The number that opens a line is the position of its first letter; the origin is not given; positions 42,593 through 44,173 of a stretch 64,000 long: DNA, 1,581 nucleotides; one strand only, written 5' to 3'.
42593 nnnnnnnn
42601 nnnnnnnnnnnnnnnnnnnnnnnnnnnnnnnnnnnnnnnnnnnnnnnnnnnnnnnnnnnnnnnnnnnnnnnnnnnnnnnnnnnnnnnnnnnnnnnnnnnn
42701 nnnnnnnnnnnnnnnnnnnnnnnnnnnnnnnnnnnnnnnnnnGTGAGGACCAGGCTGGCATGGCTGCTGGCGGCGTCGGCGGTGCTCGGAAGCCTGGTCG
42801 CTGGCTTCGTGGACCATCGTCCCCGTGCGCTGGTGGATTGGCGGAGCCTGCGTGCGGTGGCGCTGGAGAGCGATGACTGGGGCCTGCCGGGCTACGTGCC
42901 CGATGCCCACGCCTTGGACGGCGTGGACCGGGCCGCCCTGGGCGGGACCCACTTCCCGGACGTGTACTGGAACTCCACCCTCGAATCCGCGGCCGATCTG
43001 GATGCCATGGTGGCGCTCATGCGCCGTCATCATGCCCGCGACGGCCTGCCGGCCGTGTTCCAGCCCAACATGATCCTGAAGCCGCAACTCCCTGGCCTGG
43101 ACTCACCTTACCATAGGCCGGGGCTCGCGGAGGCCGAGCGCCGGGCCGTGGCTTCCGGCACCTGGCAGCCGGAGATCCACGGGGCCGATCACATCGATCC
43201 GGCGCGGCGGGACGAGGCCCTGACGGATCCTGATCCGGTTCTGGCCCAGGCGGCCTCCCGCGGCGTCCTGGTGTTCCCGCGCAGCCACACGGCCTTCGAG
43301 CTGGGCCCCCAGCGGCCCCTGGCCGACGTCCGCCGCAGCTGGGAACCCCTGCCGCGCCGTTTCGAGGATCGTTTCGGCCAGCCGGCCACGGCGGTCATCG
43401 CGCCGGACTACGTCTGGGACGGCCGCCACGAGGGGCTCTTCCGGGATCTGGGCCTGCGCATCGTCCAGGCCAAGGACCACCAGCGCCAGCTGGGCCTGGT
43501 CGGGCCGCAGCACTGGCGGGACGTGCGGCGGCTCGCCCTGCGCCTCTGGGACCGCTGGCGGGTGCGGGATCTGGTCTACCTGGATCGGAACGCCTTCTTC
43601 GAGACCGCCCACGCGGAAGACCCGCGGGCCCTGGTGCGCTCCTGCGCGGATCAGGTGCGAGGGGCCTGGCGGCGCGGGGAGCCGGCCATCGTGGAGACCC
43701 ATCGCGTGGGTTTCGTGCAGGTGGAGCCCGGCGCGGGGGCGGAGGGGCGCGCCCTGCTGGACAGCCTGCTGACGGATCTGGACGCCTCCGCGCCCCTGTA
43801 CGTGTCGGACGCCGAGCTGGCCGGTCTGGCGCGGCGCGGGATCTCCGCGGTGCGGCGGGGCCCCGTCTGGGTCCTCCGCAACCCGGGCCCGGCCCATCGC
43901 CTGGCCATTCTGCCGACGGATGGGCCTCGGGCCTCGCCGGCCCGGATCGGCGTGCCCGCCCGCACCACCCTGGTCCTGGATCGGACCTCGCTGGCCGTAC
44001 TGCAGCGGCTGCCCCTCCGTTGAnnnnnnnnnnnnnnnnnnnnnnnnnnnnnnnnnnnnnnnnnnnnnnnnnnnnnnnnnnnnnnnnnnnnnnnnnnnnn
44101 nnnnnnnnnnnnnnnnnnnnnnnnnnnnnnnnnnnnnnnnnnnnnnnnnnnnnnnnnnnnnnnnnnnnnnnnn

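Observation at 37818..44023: Glycan-anchor biosynthesis block (WaaL/Wzy_C ligase, GT4, WecA, methyltransferase, unknown) directly upstream of the T9SS-type cargo peptidases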

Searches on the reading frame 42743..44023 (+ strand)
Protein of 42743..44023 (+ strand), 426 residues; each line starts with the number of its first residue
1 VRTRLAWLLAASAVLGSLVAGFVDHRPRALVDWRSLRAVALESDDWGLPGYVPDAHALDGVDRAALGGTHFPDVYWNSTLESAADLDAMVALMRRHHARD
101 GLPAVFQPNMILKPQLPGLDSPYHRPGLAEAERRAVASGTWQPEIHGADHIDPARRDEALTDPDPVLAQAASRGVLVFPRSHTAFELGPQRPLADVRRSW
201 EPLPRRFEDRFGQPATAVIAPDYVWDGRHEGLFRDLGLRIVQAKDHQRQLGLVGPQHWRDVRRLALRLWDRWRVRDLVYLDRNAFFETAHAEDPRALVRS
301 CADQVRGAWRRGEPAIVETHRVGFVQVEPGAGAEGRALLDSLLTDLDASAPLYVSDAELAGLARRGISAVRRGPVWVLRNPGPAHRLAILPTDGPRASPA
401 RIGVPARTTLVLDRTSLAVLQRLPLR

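Call 6: search_protein_families(library=pfam, proteins=[window:42743-44023:+], max_evalue=0.01)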
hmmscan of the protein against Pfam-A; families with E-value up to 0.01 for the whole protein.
window:42743-44023:+ (426 aa): 0 families

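Call 7: search_protein_families(library=ncbifam, proteins=[window:42743-44023:+], max_evalue=0.01)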
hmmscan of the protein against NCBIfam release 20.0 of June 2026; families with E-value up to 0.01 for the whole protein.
window:42743-44023:+ (426 aa): 0 families

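Call 15: find_homologous_proteins(query=window:42743-44023:+, max_evalue=0.001)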
Query window:42743-44023:+ (426 aa): 79 proteins with E <= 0.001 among 8000 candidates.
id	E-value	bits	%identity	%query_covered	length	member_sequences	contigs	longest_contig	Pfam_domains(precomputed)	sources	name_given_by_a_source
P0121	5.6e-281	950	100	100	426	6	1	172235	-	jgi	-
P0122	6.3e-182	624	71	95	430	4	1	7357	-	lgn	-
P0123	2.7e-171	589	68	95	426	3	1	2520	-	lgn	-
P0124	1.5e-128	448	53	95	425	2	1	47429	-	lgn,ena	-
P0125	5.7e-128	446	50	97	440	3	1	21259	-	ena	-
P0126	4.7e-121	423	50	98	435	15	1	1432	-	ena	-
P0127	2.5e-119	417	48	100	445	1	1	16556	-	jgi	-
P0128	1.2e-87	313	45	90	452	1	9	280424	-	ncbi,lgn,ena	-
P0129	6.2e-85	304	45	88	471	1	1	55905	-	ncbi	ncbi:MAG: hypothetical protein R6X25_04910 [Candidatus Krumholzibacteriia bacterium]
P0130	8.9e-84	300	45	90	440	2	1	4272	-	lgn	-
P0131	2.9e-83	298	45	91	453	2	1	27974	-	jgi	jgi:hypothetical protein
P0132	1.0e-82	297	45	85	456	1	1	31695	-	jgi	-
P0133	2.0e-82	296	44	92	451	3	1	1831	-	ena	-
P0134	2.4e-82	295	42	95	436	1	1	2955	-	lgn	-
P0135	2.9e-82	295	46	86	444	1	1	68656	-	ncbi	-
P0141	9.6e-81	290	42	96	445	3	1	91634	-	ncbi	ncbi:MAG: hypothetical protein AB7V45_12150 [Candidatus Krumholzibacteriia bacterium]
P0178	1.7e-72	263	37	92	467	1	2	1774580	-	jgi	jgi:hypothetical protein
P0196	3.5e-44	170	39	76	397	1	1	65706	-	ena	-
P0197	4.1e-29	120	31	79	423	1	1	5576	-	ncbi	-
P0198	6.3e-28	116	34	82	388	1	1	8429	-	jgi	jgi:hypothetical protein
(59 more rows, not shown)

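Call 17: find_encoding_contigs(protein=P0141, flank=10000, max_places=2)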
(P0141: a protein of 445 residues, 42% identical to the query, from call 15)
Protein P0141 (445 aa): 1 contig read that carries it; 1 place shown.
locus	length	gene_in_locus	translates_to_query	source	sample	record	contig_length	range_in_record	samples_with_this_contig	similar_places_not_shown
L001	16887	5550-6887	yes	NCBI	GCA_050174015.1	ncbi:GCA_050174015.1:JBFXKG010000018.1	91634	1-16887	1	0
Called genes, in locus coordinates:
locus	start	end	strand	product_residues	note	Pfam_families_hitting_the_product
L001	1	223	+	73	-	?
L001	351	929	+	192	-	-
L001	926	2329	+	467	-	PF04932:Wzy_C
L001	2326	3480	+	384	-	PF13439:Glyco_transf_4, PF13579:Glyco_trans_4_4, PF20706:GT4-conflict, PF00534:Glycos_transf_1, PF13692:Glyco_trans_1_4, PF13524:Glyco_trans_1_2 (weak)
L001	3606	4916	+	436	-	PF00953:Glycos_transf_4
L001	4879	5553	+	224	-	PF13489:Methyltransf_23 (weak), PF08241:Methyltransf_11, PF08242:Methyltransf_12 (faint), PF13649:Methyltransf_25 (weak)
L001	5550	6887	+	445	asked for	-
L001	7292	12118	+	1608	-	PF01364:Peptidase_C25, PF01839:FG-GAP (faint), PF13517:FG-GAP_3 (weak), PF13860:FlgD_ig (weak)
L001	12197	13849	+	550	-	PF00496:SBP_bac_5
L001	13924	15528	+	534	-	-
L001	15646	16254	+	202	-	-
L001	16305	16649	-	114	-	PF11969:DcpS_C, PF01230:HIT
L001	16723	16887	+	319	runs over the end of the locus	PF00294:PfkB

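Call 18: find_encoding_contigs(protein=P0178, flank=10000, max_places=2)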
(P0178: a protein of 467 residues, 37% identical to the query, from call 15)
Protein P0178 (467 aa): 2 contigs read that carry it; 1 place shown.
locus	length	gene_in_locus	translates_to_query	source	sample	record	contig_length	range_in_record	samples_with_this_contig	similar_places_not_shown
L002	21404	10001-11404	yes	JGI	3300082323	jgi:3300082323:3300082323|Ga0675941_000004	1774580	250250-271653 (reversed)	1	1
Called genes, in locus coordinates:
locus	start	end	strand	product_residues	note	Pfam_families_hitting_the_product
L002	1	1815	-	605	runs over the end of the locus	PF13623:SurA_N_2, PF13624:SurA_N_3, PF13145:Rotamase_2, PF00639:Rotamase, PF13616:Rotamase_3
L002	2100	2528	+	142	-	PF02681:DUF212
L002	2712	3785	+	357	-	PF00142:Fer4_NifH, PF01656:CbiA, PF06564:CBP_BcsQ, PF09140:MipZ, PF10609:ParA (weak), PF13614:AAA_31, PF02922:CBM_48 (weak), PF16561:AMPK1_CBM, +1 more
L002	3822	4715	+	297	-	-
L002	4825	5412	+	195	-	-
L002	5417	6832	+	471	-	PF04932:Wzy_C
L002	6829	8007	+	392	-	PF13439:Glyco_transf_4, PF13579:Glyco_trans_4_4, PF20706:GT4-conflict, PF00534:Glycos_transf_1, PF13692:Glyco_trans_1_4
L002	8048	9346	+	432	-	PF00953:Glycos_transf_4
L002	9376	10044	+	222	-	PF13489:Methyltransf_23, PF08241:Methyltransf_11, PF08242:Methyltransf_12 (weak), PF13649:Methyltransf_25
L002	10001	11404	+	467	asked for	-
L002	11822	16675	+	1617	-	PF01364:Peptidase_C25, PF01839:FG-GAP (faint), PF13517:FG-GAP_3 (weak), PF13860:FlgD_ig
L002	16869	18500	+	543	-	PF00496:SBP_bac_5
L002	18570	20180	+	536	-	-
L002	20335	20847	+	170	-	-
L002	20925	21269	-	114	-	PF11969:DcpS_C, PF01230:HIT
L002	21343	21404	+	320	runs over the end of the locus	PF00294:PfkB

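Call 19: find_encoding_contigs(protein=P0196, flank=10000, max_places=2)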
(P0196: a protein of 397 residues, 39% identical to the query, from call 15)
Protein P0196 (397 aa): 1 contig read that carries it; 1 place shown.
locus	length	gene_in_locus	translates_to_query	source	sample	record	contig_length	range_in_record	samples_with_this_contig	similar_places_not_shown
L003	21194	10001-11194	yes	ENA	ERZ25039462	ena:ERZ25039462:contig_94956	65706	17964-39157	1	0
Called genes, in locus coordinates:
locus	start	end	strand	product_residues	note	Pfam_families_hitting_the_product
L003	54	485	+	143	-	-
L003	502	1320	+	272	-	PF01209:Ubie_methyltran, PF13489:Methyltransf_23 (weak), PF13847:Methyltransf_31, PF08241:Methyltransf_11, PF08242:Methyltransf_12, PF13649:Methyltransf_25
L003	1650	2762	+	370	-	-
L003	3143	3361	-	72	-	-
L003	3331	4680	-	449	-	PF13623:SurA_N_2, PF13624:SurA_N_3, PF13145:Rotamase_2 (faint), PF00639:Rotamase (weak), PF13616:Rotamase_3 (faint)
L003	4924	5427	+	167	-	PF02681:DUF212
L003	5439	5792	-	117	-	-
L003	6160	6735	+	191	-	PF04932:Wzy_C (weak)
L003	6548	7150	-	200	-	-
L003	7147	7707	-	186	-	-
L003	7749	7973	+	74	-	-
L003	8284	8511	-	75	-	-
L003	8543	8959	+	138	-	PF00953:Glycos_transf_4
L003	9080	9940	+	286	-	-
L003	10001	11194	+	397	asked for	-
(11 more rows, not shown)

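Call 20: find_encoding_contigs(protein=P0198, flank=10000, max_places=2)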
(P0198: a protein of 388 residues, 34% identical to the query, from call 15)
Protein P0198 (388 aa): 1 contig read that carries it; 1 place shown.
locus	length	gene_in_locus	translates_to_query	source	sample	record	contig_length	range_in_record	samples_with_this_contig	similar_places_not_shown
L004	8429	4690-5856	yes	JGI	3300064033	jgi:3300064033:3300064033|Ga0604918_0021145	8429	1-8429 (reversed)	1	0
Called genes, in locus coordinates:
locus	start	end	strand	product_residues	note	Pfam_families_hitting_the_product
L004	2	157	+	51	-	?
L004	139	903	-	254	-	PF13489:Methyltransf_23, PF08241:Methyltransf_11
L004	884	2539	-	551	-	PF13231:PMT_2 (weak)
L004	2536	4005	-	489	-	PF13489:Methyltransf_23, PF13649:Methyltransf_25, PF13847:Methyltransf_31, PF08241:Methyltransf_11, PF08242:Methyltransf_12, PF13641:Glyco_tranf_2_3 (weak), PF00535:Glycos_transf_2, PF10111:Glyco_tranf_2_2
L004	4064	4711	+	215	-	PF13489:Methyltransf_23, PF01209:Ubie_methyltran (weak), PF08241:Methyltransf_11, PF08242:Methyltransf_12, PF13649:Methyltransf_25, PF13847:Methyltransf_31 (weak)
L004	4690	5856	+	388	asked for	-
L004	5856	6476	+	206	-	PF05148:Methyltransf_8, PF13489:Methyltransf_23, PF08241:Methyltransf_11, PF08242:Methyltransf_12 (weak), PF13649:Methyltransf_25 (weak), PF13847:Methyltransf_31 (weak)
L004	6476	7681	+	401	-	PF13440:Polysacc_synt_3, PF03023:MurJ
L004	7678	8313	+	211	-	PF13489:Methyltransf_23 (weak), PF07021:MetW (weak), PF13847:Methyltransf_31, PF08241:Methyltransf_11, PF08242:Methyltransf_12, PF13649:Methyltransf_25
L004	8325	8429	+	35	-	?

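Call 21: find_encoding_contigs(protein=P0197, flank=10000, max_places=2)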
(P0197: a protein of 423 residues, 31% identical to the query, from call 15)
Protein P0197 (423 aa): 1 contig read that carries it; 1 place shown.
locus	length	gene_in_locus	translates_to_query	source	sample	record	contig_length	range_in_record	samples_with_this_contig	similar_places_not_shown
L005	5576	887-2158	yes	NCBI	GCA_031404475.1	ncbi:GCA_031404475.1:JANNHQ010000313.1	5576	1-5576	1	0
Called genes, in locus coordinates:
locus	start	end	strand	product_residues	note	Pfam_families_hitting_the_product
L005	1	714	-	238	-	?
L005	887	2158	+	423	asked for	-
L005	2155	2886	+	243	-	PF13489:Methyltransf_23 (weak), PF08241:Methyltransf_11, PF13649:Methyltransf_25 (weak)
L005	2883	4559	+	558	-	-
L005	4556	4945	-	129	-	-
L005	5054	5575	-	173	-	?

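Call 23: search_solved_structures(query=window:42743-44023:+, max_evalue=10)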
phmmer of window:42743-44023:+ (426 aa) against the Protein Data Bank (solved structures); distinct sequences matched with E-value up to 10: 23.
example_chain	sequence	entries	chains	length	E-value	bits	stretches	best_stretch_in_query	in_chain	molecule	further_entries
2ybr_B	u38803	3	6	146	0.24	13.6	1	331-409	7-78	SINGLE CHAIN ANTIBODY FRAGMENT 9004G | SINGLE CHAIN ANTIBODY FRAGMENT LR, LIGHT CHAIN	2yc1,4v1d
5f9w_C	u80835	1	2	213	0.34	13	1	348-407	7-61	Light chain of CH235-lineage antibody CH235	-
9b7s_L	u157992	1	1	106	0.47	12.6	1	348-407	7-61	Fab3-2 light chain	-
9q7c_E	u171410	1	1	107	0.75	11.9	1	348-402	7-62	RP.052 Light Chain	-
8tp2_L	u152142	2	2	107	1.2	11.2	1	348-407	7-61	Light chain of Fab 1-1-1F05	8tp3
7xic_F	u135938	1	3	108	1.3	11.1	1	348-407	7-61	light chain of STS165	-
7akd_E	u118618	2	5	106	1.4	11.1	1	348-407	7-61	47D11 neutralizing antibody light chain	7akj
8guz_B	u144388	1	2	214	1.4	11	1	348-407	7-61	Anti-factor IXa IgG fab light chain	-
8gv0_B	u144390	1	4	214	1.4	11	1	348-407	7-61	Anti-factor IXa IgG fab light chain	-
8p2e_B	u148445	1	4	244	1.5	10.9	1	348-402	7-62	B1 fab heavy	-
9ost_P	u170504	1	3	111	1.5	10.9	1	348-407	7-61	Light chain of FISW84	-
7pnq_Y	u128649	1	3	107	1.7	10.8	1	348-407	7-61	43E6 antibody light chain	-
7po5_D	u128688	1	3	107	1.7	10.8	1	348-407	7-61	47C9 antibody light chain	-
9nqz_D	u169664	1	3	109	1.7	10.7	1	348-407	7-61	1871 Fab light chain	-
8g3q_B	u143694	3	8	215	1.7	10.7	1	348-408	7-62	FNI17 Fab light chain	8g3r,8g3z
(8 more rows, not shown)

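Call 37: predict_structure(alignment_id=A1)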
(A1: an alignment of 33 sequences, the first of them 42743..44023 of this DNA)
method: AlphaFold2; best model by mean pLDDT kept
length: 426 residues; sequences in the alignment: 33
mean_pLDDT: 92.0   pTM: 0.90
mean pLDDT of the five models: 92.0, 91.4, 90.6, 89.7, 89.6
residues with pLDDT >= 90: 324; 70-90: 95; 50-70: 7; < 50: 0
segments of 3 or more residues with pLDDT < 50: none
pLDDT, mean of each block of 10 residues (from residue 1): 92 91 78 96 92 92 86 87 95 98 97 84 94 97 95 91 89 91 92 95 96 95 94 96 94 93 92 91 92 95 98 95 78 93 98 98 95 96 94 77 95 91 75
secondary structure, 60 per line:
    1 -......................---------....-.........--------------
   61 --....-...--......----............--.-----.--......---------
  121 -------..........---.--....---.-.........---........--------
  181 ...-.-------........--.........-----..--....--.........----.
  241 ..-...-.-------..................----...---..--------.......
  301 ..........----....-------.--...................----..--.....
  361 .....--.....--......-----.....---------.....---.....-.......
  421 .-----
elements in order: H2-23 H33-36 E38-46 H63-66 H73-77 H83-94 E106-111 H128-137 E144-147 H153-161 H165-172 H193-200 H203-211 H227-235 E240-242 H256-273 E278-280 H294-310 E315-318 H329-347 H356-365 E368-372 E375-380 E386-390 E400-404 E408-412 H414-421
